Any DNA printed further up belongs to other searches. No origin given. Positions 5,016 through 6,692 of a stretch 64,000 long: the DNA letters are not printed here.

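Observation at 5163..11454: Hybrid efflux/TRAP operon: MFP - RND::DctQ - DctM with no dctP and no outer-membrane factor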

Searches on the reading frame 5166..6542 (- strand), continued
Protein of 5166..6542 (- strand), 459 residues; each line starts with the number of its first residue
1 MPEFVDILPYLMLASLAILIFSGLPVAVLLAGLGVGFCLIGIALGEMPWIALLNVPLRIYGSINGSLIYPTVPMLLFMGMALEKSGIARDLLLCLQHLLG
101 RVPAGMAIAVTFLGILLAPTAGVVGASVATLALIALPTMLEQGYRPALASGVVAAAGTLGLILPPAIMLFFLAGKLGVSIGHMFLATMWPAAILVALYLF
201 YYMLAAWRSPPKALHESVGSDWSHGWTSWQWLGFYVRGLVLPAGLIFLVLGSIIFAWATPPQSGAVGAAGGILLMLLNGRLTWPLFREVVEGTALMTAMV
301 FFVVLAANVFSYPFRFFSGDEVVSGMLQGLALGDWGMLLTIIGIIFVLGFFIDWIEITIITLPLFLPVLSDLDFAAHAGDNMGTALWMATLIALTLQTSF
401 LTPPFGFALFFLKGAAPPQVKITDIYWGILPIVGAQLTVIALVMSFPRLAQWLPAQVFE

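Call 75: search_protein_families(library=ncbifam, proteins=[L035:4795-7944:+, L085:1911-4982:+, L026:3461-6631:+, L040:6279-9989:+, P0391, L085:898-1896:+, L035:3572-4792:+], max_evalue=1e-20)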
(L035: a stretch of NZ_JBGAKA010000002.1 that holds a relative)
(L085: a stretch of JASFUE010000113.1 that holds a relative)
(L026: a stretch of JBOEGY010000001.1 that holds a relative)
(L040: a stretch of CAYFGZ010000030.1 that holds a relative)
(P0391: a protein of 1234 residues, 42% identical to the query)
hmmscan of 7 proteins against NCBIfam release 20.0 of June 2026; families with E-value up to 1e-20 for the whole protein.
L035:4795-7944:+ (1050 aa): 11 families
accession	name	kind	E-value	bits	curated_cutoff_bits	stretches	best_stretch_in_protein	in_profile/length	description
TIGR00914.1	2A0601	subfamily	0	1193.8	701.45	1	4-1033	5-1039/1051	CusA/CzcA family heavy metal efflux RND transporter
NF033617.1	RND_permease_2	subfamily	8.5e-140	467.6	1250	1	10-1030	7-1008/1009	multidrug efflux RND transporter permease subunit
NF000282.2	RND_permease_1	subfamily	1.4e-107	360.9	1250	1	17-1030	13-1028/1029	multidrug efflux RND transporter permease subunit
TIGR00915.1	2A0602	subfamily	1.1e-90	304.9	940.35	1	17-1031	14-1030/1050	efflux RND transporter permease subunit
NF007905.0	PRK10614.1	equivalog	2.7e-77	260.4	1774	1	10-1039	10-1018/1025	multidrug efflux RND transporter permease subunit MdtC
NF007133.0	PRK09579.1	equivalog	1.4e-75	254.6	1763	1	10-1030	10-1003/1017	multidrug efflux RND transporter permease subunit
NF007131.0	PRK09577.1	equivalog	6.4e-65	219.5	1768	1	12-1029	10-1022/1045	multidrug efflux RND transporter permease subunit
NF000037.1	RND_perm_OqxB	exception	1.4e-64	218.4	2200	1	18-524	18-532/1050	multidrug efflux RND transporter permease subunit OqxB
NF007798.0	PRK10503.1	equivalog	2.1e-63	214.3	1584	1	14-1030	25-1023/1040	MdtB/MuxB family multidrug efflux RND transporter permease subunit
NF007842.1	PRK10555.1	equivalog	3.3e-57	194.1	1854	1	12-1030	10-1027/1036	multidrug efflux RND transporter permease AcrD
NF011706.2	PRK15127.1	equivalog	1.3e-49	168.9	2150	1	10-1030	8-1030/1049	multidrug efflux RND transporter permease subunit AcrB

L085:1911-4982:+ (1024 aa): 11 families
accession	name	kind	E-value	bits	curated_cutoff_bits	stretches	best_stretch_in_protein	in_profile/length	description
NF033617.1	RND_permease_2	subfamily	3.6e-138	462.2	1250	1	7-1018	4-1005/1009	multidrug efflux RND transporter permease subunit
NF000282.2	RND_permease_1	subfamily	2e-101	340.5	1250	1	7-1017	4-1024/1029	multidrug efflux RND transporter permease subunit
TIGR00915.1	2A0602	subfamily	7.4e-82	275.7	940.35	1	6-1017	4-1025/1050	efflux RND transporter permease subunit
TIGR00914.1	2A0601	subfamily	2.3e-81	274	701.45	1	8-1020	10-1035/1051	CusA/CzcA family heavy metal efflux RND transporter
NF007905.0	PRK10614.1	equivalog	2.9e-75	253.7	1774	1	4-1017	4-1005/1025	multidrug efflux RND transporter permease subunit MdtC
NF007798.0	PRK10503.1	equivalog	4.2e-67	226.6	1584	1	5-1017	14-1019/1040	MdtB/MuxB family multidrug efflux RND transporter permease subunit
NF007133.0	PRK09579.1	equivalog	2.3e-63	214.2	1763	2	1-545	1-540/1017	multidrug efflux RND transporter permease subunit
NF007131.0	PRK09577.1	equivalog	5.5e-54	183.3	1768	1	5-1017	3-1019/1045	multidrug efflux RND transporter permease subunit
NF007842.1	PRK10555.1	equivalog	9.1e-53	179.4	1854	1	7-1017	5-1023/1036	multidrug efflux RND transporter permease AcrD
NF000037.1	RND_perm_OqxB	exception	3.5e-43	147.6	2200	1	1-487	1-494/1050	multidrug efflux RND transporter permease subunit OqxB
NF011706.2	PRK15127.1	equivalog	1.4e-35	122.5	2150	1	7-604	5-609/1049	multidrug efflux RND transporter permease subunit AcrB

L026:3461-6631:+ (1057 aa): 11 families
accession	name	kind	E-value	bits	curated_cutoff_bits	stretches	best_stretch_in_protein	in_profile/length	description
NF033617.1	RND_permease_2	subfamily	3.4e-127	425.9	1250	1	8-1030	4-1004/1009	multidrug efflux RND transporter permease subunit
NF000282.2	RND_permease_1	subfamily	5.5e-100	335.8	1250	1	11-1029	7-1023/1029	multidrug efflux RND transporter permease subunit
TIGR00915.1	2A0602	subfamily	2.2e-94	317.2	940.35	1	10-1030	7-1025/1050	efflux RND transporter permease subunit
NF007798.0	PRK10503.1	equivalog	2.3e-71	240.7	1584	1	11-1038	19-1027/1040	MdtB/MuxB family multidrug efflux RND transporter permease subunit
NF007905.0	PRK10614.1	equivalog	3.6e-66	223.6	1774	1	5-1042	4-1017/1025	multidrug efflux RND transporter permease subunit MdtC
NF007133.0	PRK09579.1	equivalog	1.9e-63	214.4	1763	2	11-517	10-523/1017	multidrug efflux RND transporter permease subunit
NF007842.1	PRK10555.1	equivalog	1.3e-62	211.9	1854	1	10-1031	7-1024/1036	multidrug efflux RND transporter permease AcrD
TIGR00914.1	2A0601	subfamily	1.4e-61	208.5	701.45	2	682-1033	681-1035/1051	CusA/CzcA family heavy metal efflux RND transporter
NF000037.1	RND_perm_OqxB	exception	3.3e-60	204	2200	1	10-576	9-590/1050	multidrug efflux RND transporter permease subunit OqxB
NF007131.0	PRK09577.1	equivalog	6.6e-55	186.3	1768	2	10-537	7-550/1045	multidrug efflux RND transporter permease subunit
NF011706.2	PRK15127.1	equivalog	1.2e-52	179.1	2150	2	10-483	7-493/1049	multidrug efflux RND transporter permease subunit AcrB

L040:6279-9989:+ (1237 aa): 9 families
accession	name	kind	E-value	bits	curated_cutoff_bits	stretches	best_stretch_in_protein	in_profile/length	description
NF033617.1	RND_permease_2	subfamily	2.5e-77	260.8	1250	1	24-1028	16-1003/1009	multidrug efflux RND transporter permease subunit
NF000282.2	RND_permease_1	subfamily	1.5e-57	195.3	1250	1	25-974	17-981/1029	multidrug efflux RND transporter permease subunit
TIGR00915.1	2A0602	subfamily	1.9e-50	171.7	940.35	1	25-1038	18-1034/1050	efflux RND transporter permease subunit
TIGR00914.1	2A0601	subfamily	8.9e-50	169.4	701.45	1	16-1041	12-1044/1051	CusA/CzcA family heavy metal efflux RND transporter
NF007133.0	PRK09579.1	equivalog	2.8e-36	124.5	1763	1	17-1041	11-1011/1017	multidrug efflux RND transporter permease subunit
NF007905.0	PRK10614.1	equivalog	8.2e-33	113.1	1774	1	22-1035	17-1011/1025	multidrug efflux RND transporter permease subunit MdtC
NF007131.0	PRK09577.1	equivalog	1.1e-30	106.1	1768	1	25-982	18-982/1045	multidrug efflux RND transporter permease subunit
NF007842.1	PRK10555.1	equivalog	3.8e-24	84.6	1854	1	24-980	17-984/1036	multidrug efflux RND transporter permease AcrD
NF007798.0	PRK10503.1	equivalog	2.4e-21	75.1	1584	0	22-1038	26-1028/1040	MdtB/MuxB family multidrug efflux RND transporter permease subunit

P0391 (1234 aa): 11 families
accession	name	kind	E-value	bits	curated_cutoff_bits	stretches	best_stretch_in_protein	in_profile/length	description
NF033617.1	RND_permease_2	subfamily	8.5e-141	470.9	1250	1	19-1023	16-1003/1009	multidrug efflux RND transporter permease subunit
NF000282.2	RND_permease_1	subfamily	4.7e-101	339.3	1250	1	20-978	17-990/1029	multidrug efflux RND transporter permease subunit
TIGR00914.1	2A0601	subfamily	3e-97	326.5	701.45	1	17-1033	19-1041/1051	CusA/CzcA family heavy metal efflux RND transporter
TIGR00915.1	2A0602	subfamily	2.5e-86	290.5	940.35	1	20-979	18-992/1050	efflux RND transporter permease subunit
NF007905.0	PRK10614.1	equivalog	4.3e-80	269.7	1774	1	13-1031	14-1012/1025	multidrug efflux RND transporter permease subunit MdtC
NF007798.0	PRK10503.1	equivalog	1.5e-79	267.8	1584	1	13-1034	23-1029/1040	MdtB/MuxB family multidrug efflux RND transporter permease subunit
NF007133.0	PRK09579.1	equivalog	1.3e-70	238.2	1763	1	12-1036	12-1011/1017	multidrug efflux RND transporter permease subunit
NF007842.1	PRK10555.1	equivalog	2.1e-56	191.4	1854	1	19-1032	16-1032/1036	multidrug efflux RND transporter permease AcrD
NF007131.0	PRK09577.1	equivalog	1.6e-53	181.8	1768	1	20-976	18-983/1045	multidrug efflux RND transporter permease subunit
NF000037.1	RND_perm_OqxB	exception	8.2e-51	172.9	2200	1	19-490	19-503/1050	multidrug efflux RND transporter permease subunit OqxB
NF011706.2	PRK15127.1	equivalog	5.5e-49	166.9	2150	1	20-485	18-496/1049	multidrug efflux RND transporter permease subunit AcrB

L085:898-1896:+ (333 aa): 2 families
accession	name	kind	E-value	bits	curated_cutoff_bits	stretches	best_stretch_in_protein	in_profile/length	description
TIGR01730.1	RND_mfp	subfamily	1.2e-42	146.1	94.9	1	32-330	10-321/322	efflux RND transporter periplasmic adaptor subunit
TIGR00999.1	8a0102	subfamily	1.8e-21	76.5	319.3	1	67-289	1-234/271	CzcB/NccB family metal efflux transporter periplasmic adaptor subunit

L035:3572-4792:+ (407 aa): 4 families
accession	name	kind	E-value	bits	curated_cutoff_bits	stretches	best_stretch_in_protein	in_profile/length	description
TIGR00999.1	8a0102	subfamily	6.9e-47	159.8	319.3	1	203-385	90-271/271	CzcB/NccB family metal efflux transporter periplasmic adaptor subunit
NF007303.0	PRK09783.1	subfamily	1.4e-38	132.4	390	1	29-396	30-404/414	copper/silver efflux system membrane fusion protein CusB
TIGR01730.1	RND_mfp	subfamily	2.4e-37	128.6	94.9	1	208-391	137-320/322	efflux RND transporter periplasmic adaptor subunit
NF045680.1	DiMtlExpIhpB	equivalog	9.8e-31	106.9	450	1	210-387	142-317/326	divalent metal ion exporter adaptor subunit IhpB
